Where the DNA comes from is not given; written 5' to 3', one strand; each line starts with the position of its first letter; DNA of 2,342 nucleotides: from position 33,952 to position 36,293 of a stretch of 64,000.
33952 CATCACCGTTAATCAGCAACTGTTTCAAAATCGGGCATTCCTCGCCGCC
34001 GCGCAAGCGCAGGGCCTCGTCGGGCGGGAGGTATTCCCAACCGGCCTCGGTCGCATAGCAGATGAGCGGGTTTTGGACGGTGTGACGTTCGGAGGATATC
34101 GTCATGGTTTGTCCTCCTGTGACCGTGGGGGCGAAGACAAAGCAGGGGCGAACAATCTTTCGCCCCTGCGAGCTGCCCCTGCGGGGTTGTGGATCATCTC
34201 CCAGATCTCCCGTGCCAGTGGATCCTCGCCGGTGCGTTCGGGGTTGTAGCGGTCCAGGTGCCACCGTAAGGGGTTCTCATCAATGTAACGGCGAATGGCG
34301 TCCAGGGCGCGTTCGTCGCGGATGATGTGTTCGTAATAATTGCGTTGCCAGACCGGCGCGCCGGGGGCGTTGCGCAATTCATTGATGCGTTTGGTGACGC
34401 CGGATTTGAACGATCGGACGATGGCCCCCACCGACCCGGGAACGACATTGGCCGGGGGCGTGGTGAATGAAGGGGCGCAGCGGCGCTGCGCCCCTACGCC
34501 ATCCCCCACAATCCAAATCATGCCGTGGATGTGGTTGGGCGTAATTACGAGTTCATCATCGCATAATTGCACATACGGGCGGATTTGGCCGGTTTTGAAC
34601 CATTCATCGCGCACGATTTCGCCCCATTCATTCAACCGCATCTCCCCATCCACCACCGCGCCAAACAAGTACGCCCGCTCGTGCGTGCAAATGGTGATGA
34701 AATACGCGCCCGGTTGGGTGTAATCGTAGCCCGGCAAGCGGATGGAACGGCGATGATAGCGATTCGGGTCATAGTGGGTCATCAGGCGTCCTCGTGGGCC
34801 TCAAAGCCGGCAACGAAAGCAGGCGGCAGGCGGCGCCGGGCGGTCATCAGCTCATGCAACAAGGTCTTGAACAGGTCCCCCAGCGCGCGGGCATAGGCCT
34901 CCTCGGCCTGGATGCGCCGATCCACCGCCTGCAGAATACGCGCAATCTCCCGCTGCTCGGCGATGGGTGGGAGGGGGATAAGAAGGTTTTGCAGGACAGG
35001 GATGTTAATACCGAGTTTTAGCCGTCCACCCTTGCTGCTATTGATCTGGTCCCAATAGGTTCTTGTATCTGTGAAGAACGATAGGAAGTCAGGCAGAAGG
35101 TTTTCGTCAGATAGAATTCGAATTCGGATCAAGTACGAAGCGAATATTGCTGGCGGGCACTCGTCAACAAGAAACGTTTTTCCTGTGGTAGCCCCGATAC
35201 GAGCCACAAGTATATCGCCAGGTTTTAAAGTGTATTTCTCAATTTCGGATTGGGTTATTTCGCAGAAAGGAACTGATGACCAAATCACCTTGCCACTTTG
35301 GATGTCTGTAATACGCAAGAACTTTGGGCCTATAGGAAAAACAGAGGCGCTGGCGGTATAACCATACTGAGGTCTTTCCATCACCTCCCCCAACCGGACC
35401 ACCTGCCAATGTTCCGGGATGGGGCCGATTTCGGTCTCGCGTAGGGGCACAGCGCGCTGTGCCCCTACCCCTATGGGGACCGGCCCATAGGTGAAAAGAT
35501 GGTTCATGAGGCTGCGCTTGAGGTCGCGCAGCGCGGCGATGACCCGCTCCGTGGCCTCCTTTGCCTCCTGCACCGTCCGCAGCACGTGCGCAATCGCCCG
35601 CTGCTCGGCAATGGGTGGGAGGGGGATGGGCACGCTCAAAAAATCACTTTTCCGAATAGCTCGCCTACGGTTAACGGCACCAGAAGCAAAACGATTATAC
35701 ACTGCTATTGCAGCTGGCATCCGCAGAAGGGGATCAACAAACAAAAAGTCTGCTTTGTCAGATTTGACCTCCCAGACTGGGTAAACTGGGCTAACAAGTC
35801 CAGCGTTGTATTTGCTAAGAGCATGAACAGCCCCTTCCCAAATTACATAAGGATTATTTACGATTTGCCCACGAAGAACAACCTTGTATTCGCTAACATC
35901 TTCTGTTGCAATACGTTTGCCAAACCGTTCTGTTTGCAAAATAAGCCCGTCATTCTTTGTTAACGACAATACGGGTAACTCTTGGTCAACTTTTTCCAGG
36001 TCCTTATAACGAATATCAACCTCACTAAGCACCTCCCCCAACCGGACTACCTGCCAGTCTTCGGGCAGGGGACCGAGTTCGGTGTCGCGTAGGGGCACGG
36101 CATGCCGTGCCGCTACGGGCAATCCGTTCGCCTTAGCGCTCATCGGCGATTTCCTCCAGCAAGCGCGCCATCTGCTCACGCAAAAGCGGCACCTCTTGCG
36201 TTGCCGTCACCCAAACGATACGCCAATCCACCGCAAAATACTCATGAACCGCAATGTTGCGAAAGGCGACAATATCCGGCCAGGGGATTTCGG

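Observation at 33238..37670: REP-type palindromes inserted in frame into hsdR, hsdS (twice), hsdM (twice) and the RAYT gene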

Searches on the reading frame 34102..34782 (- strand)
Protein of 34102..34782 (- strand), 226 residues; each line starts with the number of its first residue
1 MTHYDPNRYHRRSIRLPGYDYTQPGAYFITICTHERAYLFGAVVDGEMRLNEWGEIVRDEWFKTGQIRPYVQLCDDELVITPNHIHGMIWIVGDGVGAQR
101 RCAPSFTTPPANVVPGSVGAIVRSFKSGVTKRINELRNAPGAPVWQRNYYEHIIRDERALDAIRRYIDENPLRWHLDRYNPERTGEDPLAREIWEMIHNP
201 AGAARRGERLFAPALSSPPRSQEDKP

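Call 10: search_protein_families(library=pfam, proteins=[window:34102-34782:-])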
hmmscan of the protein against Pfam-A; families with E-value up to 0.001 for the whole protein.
window:34102-34782:- (226 aa): 0 families

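Call 11: search_protein_families(library=ncbifam, proteins=[window:34102-34782:-], max_evalue=10)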
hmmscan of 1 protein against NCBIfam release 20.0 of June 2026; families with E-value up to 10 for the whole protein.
window:34102-34782:- (226 aa): 1 family
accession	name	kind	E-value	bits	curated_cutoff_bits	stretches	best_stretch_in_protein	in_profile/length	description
NF047646.1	REP_Tyr_transpos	equivalog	1.1e-14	54.5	80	2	118-174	72-134/146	REP-associated tyrosine transposase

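Call 12: search_protein_families(library=pfam, proteins=[window:34102-34782:-], max_evalue=10)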
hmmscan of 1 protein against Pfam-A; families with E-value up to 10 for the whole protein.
window:34102-34782:- (226 aa): 1 family
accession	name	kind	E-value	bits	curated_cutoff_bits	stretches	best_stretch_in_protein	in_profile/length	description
PF01797.21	Y1_Tnp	-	0.0091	16.6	23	1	118-170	65-121/121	Transposase IS200 like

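Call 15: find_encoding_contigs(protein=window:34102-34782:-, flank=10000, max_places=6)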
Protein window:34102-34782:- (226 aa): no gene with exactly this product is on record in the collection.

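Call 16: find_homologous_proteins(query=window:34102-34782:-)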
Query window:34102-34782:- (226 aa): 7846 proteins with E <= 0.001 among 8000 candidates; the best 120 are listed.
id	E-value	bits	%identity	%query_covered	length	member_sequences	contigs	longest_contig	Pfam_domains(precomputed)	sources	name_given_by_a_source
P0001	3.7e-156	536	100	100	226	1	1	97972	-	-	-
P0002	4.2e-101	355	78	88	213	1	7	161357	-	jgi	jgi:REP element-mobilizing transposase RayT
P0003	6.1e-101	355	76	87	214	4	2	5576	-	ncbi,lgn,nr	ncbi:MAG: transposase [Anaerolineae bacterium]|nr:transposase [Anaerolineae bacterium] MDW7990832.1 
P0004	3.3e-98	346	73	90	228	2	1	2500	-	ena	-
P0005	3.4e-98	346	75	88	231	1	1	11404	-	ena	-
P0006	1.3e-97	344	73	88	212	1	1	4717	-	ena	-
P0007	2.9e-95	336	68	92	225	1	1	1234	-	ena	-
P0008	4.5e-95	336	75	88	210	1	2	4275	-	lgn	-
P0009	1.1e-94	334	70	90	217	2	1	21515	-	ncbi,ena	-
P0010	1.3e-94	334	71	87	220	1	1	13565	-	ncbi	ncbi:MAG: transposase [Anaerolineales bacterium]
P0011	2.5e-94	333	70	90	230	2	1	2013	-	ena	-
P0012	1.5e-93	331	73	89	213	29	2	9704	-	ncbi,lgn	-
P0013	2.1e-93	330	73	85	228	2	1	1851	-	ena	-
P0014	1.8e-92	327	69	88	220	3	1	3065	-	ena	-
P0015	1.9e-92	327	72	87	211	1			-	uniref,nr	uniref:Hypothetical conserved protein n=1 Tax=uncultured Chloroflexota bacterium TaxID=166587 RepID=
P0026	2.8e-88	313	69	87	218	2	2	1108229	-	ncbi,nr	ncbi:transposase [Ardenticatena maritima]|nr:transposase [Ardenticatena maritima] KPL89058.1 transpo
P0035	4.6e-86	306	64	87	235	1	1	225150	PF01797.22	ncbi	ncbi:transposase [Methylothermus subterraneus]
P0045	3.9e-84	300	67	86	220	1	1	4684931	-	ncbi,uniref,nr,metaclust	ncbi:transposase [Chloroflexus aggregans]|uniref:Transposase IS200-like domain-containing protein n=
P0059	1.8e-82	294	65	87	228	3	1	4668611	-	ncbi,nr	ncbi:MAG: hypothetical protein KatS3mg053_3810 [Candidatus Roseilinea sp.]|nr:MAG: hypothetical prot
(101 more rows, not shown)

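Call 41: find_related_loci(query=A1, collection=metagenome_contigs, flank=8000)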
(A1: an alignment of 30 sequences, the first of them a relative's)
Query A1 (226 aa) in metagenome_contigs; peptide patterns used: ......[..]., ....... (x = any residue, [..] = any of these).
600 stretches matched a pattern (row limit reached: there are more); 525 encode a relative of the query (tblastn E <= 1e-3); the best 80 are kept; 80 distinct loci.
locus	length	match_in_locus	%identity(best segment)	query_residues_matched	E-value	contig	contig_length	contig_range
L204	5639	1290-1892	71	1-203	6e-92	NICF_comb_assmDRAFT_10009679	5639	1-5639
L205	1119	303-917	59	4-189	4e-80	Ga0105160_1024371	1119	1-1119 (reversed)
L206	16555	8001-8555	56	1-184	3e-63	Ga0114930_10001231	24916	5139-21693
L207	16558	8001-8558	58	4-181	3e-63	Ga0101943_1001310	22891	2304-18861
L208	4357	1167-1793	52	4-182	4e-63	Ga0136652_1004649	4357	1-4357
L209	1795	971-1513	53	4-186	2e-64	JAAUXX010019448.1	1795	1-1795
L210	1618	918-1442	58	16-189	4e-64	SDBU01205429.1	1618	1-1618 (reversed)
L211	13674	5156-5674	55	4-181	3e-59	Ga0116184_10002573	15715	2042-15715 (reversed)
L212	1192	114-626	54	4-181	3e-62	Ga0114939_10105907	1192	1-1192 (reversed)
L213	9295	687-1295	52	4-201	2e-58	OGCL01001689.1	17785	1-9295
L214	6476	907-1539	53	4-183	6e-58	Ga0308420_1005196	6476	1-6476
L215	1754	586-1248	47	5-214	1e-59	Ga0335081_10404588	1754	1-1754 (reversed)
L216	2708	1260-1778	52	7-184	2e-58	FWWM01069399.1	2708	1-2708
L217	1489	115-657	55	6-181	3e-60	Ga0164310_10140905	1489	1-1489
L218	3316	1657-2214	53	5-197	8e-57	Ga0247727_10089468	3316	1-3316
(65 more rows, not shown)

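Call 43: search_solved_structures(query=A1, max_evalue=1, show_alignments=2)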
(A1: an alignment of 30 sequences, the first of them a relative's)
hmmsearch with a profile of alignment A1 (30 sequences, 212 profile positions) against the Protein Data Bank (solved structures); distinct sequences matched with E-value up to 1: 1.
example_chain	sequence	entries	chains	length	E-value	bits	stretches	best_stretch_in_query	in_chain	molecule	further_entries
4er8_A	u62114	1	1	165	0.22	14.1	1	145-177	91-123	TnpArep for protein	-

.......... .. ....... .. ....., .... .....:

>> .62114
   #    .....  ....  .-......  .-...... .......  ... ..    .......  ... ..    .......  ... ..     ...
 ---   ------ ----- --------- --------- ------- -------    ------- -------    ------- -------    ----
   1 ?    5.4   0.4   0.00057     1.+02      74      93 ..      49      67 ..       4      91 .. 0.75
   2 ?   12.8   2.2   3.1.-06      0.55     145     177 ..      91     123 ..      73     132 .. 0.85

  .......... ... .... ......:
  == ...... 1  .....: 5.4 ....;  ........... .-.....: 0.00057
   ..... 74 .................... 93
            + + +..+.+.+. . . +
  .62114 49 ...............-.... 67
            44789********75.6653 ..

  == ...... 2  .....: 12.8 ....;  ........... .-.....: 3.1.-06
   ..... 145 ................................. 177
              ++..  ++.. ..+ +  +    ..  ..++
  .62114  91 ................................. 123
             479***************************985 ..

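Call 46: predict_structure(alignment_id=A1)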
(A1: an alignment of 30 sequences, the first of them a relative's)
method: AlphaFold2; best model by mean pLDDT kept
length: 226 residues; sequences in the alignment: 30
mean_pLDDT: 46.2   pTM: 0.31
mean pLDDT of the five models: 46.2, 45.1, 44.6, 43.3, 42.8
residues with pLDDT >= 90: 0; 70-90: 15; 50-70: 62; < 50: 149
segments of 3 or more residues with pLDDT < 50: 1-111, 116-118, 142-155, 209-226
pLDDT, mean of each block of 10 residues (from residue 1): 37 34 34 40 44 43 31 30 37 38 43 52 55 54 38 51 65 52 66 74 60 41 40
secondary structure, 60 per line:
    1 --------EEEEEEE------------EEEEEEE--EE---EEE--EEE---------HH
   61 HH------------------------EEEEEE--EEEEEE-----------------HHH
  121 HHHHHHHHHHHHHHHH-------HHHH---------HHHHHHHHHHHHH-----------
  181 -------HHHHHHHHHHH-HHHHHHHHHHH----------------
elements in order: E9-15 E28-34 E42-44 E47-49 H59-62 E87-92 E95-100 H118-136 H144-147 H157-169 H188-198 H200-210

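Call 58: find_encoding_contigs(protein=P0045, flank=6000, max_places=2)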
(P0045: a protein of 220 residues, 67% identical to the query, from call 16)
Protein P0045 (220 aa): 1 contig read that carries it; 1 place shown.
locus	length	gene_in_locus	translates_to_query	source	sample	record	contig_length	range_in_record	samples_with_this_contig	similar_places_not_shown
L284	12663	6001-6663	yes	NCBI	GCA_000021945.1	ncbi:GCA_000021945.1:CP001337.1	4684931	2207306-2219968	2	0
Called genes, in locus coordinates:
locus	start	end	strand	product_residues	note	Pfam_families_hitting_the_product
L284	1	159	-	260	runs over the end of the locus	PF00378:ECH_1, PF16113:ECH_2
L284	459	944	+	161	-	-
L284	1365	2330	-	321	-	PF00493:MCM (weak), PF20030:bpMoxR (weak), PF00004:AAA, PF07726:AAA_3, PF07728:AAA_5, PF17863:AAA_lid_2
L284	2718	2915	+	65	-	-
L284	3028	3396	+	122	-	PF12161:HsdM_N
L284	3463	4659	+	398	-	PF02384:N6_Mtase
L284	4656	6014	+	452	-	-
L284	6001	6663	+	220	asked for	-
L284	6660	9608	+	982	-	PF04313:HSDR_N, PF04851:ResIII, PF18766:SWI2_SNF2, PF22679:T1R_D3-like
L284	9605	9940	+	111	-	PF01863:YgjP-like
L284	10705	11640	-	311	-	PF00775:Dioxygenase_C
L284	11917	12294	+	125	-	-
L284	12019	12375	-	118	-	PF12770:CHAT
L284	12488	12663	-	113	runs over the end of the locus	-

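Call 59: find_encoding_contigs(protein=P0026, flank=6000, max_places=1)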
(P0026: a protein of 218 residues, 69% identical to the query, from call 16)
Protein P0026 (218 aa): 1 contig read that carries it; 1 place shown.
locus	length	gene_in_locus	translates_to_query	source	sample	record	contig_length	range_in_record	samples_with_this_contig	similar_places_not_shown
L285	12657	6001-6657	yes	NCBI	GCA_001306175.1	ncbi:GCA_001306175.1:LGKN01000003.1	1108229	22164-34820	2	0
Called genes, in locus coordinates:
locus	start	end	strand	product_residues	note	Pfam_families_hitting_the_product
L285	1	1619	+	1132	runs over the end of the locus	PF20473:MmeI_Mtase (weak), PF07669:Eco57I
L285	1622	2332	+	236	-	-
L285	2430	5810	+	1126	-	PF00270:DEAD (faint), PF04851:ResIII (faint), PF00176:SNF2-rel_dom, PF00271:Helicase_C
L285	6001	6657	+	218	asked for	-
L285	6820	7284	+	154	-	-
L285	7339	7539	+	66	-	-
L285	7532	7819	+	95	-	-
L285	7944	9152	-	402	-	-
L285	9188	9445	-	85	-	-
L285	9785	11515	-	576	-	PF03193:RsgA_GTPase (faint), PF00009:GTP_EFTU, PF00350:Dynamin_N, PF01926:MMR_HSR1, PF02421:FeoB_N (faint), PF04548:AIG1 (faint), PF00350:Dynamin_N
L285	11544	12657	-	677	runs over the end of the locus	PF00270:DEAD (faint), PF04851:ResIII, PF17757:UvrB_inter, PF27431:UvrB_3rd, PF00271:Helicase_C, PF12344:UvrB, PF02151:UVR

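Call 60: find_encoding_contigs(protein=P0035, flank=6000, max_places=1)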
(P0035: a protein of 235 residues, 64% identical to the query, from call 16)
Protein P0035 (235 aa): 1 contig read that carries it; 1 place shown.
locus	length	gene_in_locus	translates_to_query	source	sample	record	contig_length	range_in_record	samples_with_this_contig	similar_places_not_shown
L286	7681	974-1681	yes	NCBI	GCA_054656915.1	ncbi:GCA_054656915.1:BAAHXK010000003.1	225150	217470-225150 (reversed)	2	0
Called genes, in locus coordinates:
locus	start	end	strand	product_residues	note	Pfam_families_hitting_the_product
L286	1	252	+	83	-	?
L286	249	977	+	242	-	PF01420:Methylase_S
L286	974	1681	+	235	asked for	PF01797:Y1_Tnp (faint)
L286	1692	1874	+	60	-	-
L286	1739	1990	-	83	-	-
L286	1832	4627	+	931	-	PF04313:HSDR_N, PF00270:DEAD (weak), PF04851:ResIII, PF18766:SWI2_SNF2, PF22679:T1R_D3-like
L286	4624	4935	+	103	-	PF01863:YgjP-like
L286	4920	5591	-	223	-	PF00156:Pribosyltran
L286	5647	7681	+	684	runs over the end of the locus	PF00795:CN_hydrolase, PF02540:NAD_synthase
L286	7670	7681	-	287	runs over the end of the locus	PF11219:DUF3014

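Call 61: find_encoding_contigs(protein=P0059, flank=6000, max_places=1)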
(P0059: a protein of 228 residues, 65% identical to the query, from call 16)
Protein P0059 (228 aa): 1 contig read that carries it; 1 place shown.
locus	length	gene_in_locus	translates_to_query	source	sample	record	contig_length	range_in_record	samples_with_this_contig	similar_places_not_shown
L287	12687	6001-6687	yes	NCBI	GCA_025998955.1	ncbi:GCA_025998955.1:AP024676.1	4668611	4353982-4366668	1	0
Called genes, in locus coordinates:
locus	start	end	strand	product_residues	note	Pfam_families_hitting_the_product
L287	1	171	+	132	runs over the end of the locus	-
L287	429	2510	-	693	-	PF21231:GH141_M (faint), PF13229:Beta_helix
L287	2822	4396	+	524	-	PF12161:HsdM_N, PF02384:N6_Mtase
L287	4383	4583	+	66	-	PF04326:SLFN_AlbA_2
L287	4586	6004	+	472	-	PF01420:Methylase_S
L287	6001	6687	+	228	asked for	-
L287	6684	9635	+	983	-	PF04313:HSDR_N, PF04851:ResIII, PF18766:SWI2_SNF2, PF22679:T1R_D3-like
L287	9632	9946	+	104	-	PF01863:YgjP-like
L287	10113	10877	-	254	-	-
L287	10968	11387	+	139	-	PF01797:Y1_Tnp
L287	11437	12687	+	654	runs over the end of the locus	PF00654:Voltage_CLC, PF00571:CBS, PF02080:TrkA_C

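Call 72: search_protein_families(library=padloc, proteins=[window:34102-34782:-], max_evalue=0.01)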
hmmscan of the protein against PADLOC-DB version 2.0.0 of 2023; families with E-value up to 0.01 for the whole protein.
window:34102-34782:- (226 aa): 0 families

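Call 73: search_protein_families(library=phrogs, proteins=[window:34102-34782:-], max_evalue=0.01)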
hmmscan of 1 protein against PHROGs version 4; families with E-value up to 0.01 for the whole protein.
window:34102-34782:- (226 aa): 0 families

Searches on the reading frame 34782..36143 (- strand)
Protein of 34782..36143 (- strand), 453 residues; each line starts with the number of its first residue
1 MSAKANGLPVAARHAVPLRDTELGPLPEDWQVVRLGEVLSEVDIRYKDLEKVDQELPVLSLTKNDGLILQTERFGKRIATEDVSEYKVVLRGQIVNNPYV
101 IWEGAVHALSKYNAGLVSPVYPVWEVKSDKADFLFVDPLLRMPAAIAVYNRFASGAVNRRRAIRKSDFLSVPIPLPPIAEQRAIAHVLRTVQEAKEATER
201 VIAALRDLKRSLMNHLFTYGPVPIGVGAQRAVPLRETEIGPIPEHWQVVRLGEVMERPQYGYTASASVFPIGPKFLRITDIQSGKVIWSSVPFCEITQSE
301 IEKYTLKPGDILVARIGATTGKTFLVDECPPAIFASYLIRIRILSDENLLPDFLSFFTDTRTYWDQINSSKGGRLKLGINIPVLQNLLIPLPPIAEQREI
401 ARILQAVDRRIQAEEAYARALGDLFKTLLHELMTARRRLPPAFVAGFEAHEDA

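Call 10: search_protein_families(library=pfam, proteins=[window:34782-36143:-])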
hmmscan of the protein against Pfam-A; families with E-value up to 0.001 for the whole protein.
window:34782-36143:- (453 aa): 1 family
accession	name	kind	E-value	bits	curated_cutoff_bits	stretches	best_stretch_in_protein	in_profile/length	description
PF01420.25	Methylase_S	-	1.4e-24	87.6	22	2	243-415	1-160/168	Type I restriction modification DNA specificity domain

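Call 72: search_protein_families(library=padloc, proteins=[window:34782-36143:-], max_evalue=0.01)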
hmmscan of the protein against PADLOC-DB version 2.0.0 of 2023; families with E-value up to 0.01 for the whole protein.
window:34782-36143:- (453 aa): 136 families (the best 25 are shown)
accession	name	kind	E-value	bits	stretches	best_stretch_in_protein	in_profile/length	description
PDLC03148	Specificity_I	-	1.2e-64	216.8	1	21-433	26-453/453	Type I specificity subunit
PDLC03087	Specificity_I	-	1.3e-52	177.1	2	20-218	214-411/418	Type I specificity subunit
PDLC03134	Specificity_I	-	2.3e-48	163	1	165-435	142-404/428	Type I specificity subunit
PDLC03069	Specificity_I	-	6.4e-44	148.6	1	30-430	1-380/387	Type I specificity subunit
PDLC03098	Specificity_I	-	7.5e-41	138.9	1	17-440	14-439/443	Type I specificity subunit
PDLC03107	Specificity_I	-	1.9e-40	137.2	1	161-431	129-386/392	Type I specificity subunit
PDLC03129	Specificity_I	-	1.1e-39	134.4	2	29-218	4-189/431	Type I specificity subunit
PDLC03105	Specificity_I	-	2.2e-38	130.9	1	23-420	18-414/448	Type I specificity subunit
PDLC03072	Specificity_I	-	1e-37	128.3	1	23-413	17-409/448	Type I specificity subunit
PDLC03108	Specificity_I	-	7.8e-37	125.6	1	141-434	148-432/452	Type I specificity subunit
PDLC03075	Specificity_I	-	5.3e-36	122.2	2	26-217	5-192/407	Type I specificity subunit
PDLC03178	Specificity_I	-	7.6e-34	115.8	1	27-430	17-407/411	Type I specificity subunit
PDLC04137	mad5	-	6e-33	112.6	1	161-417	132-378/392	mads_5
PDLC03100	Specificity_I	-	1.1e-32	111.9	2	173-344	146-299/392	Type I specificity subunit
PDLC03146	Specificity_I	-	2.1e-32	110.8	1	29-430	23-409/420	Type I specificity subunit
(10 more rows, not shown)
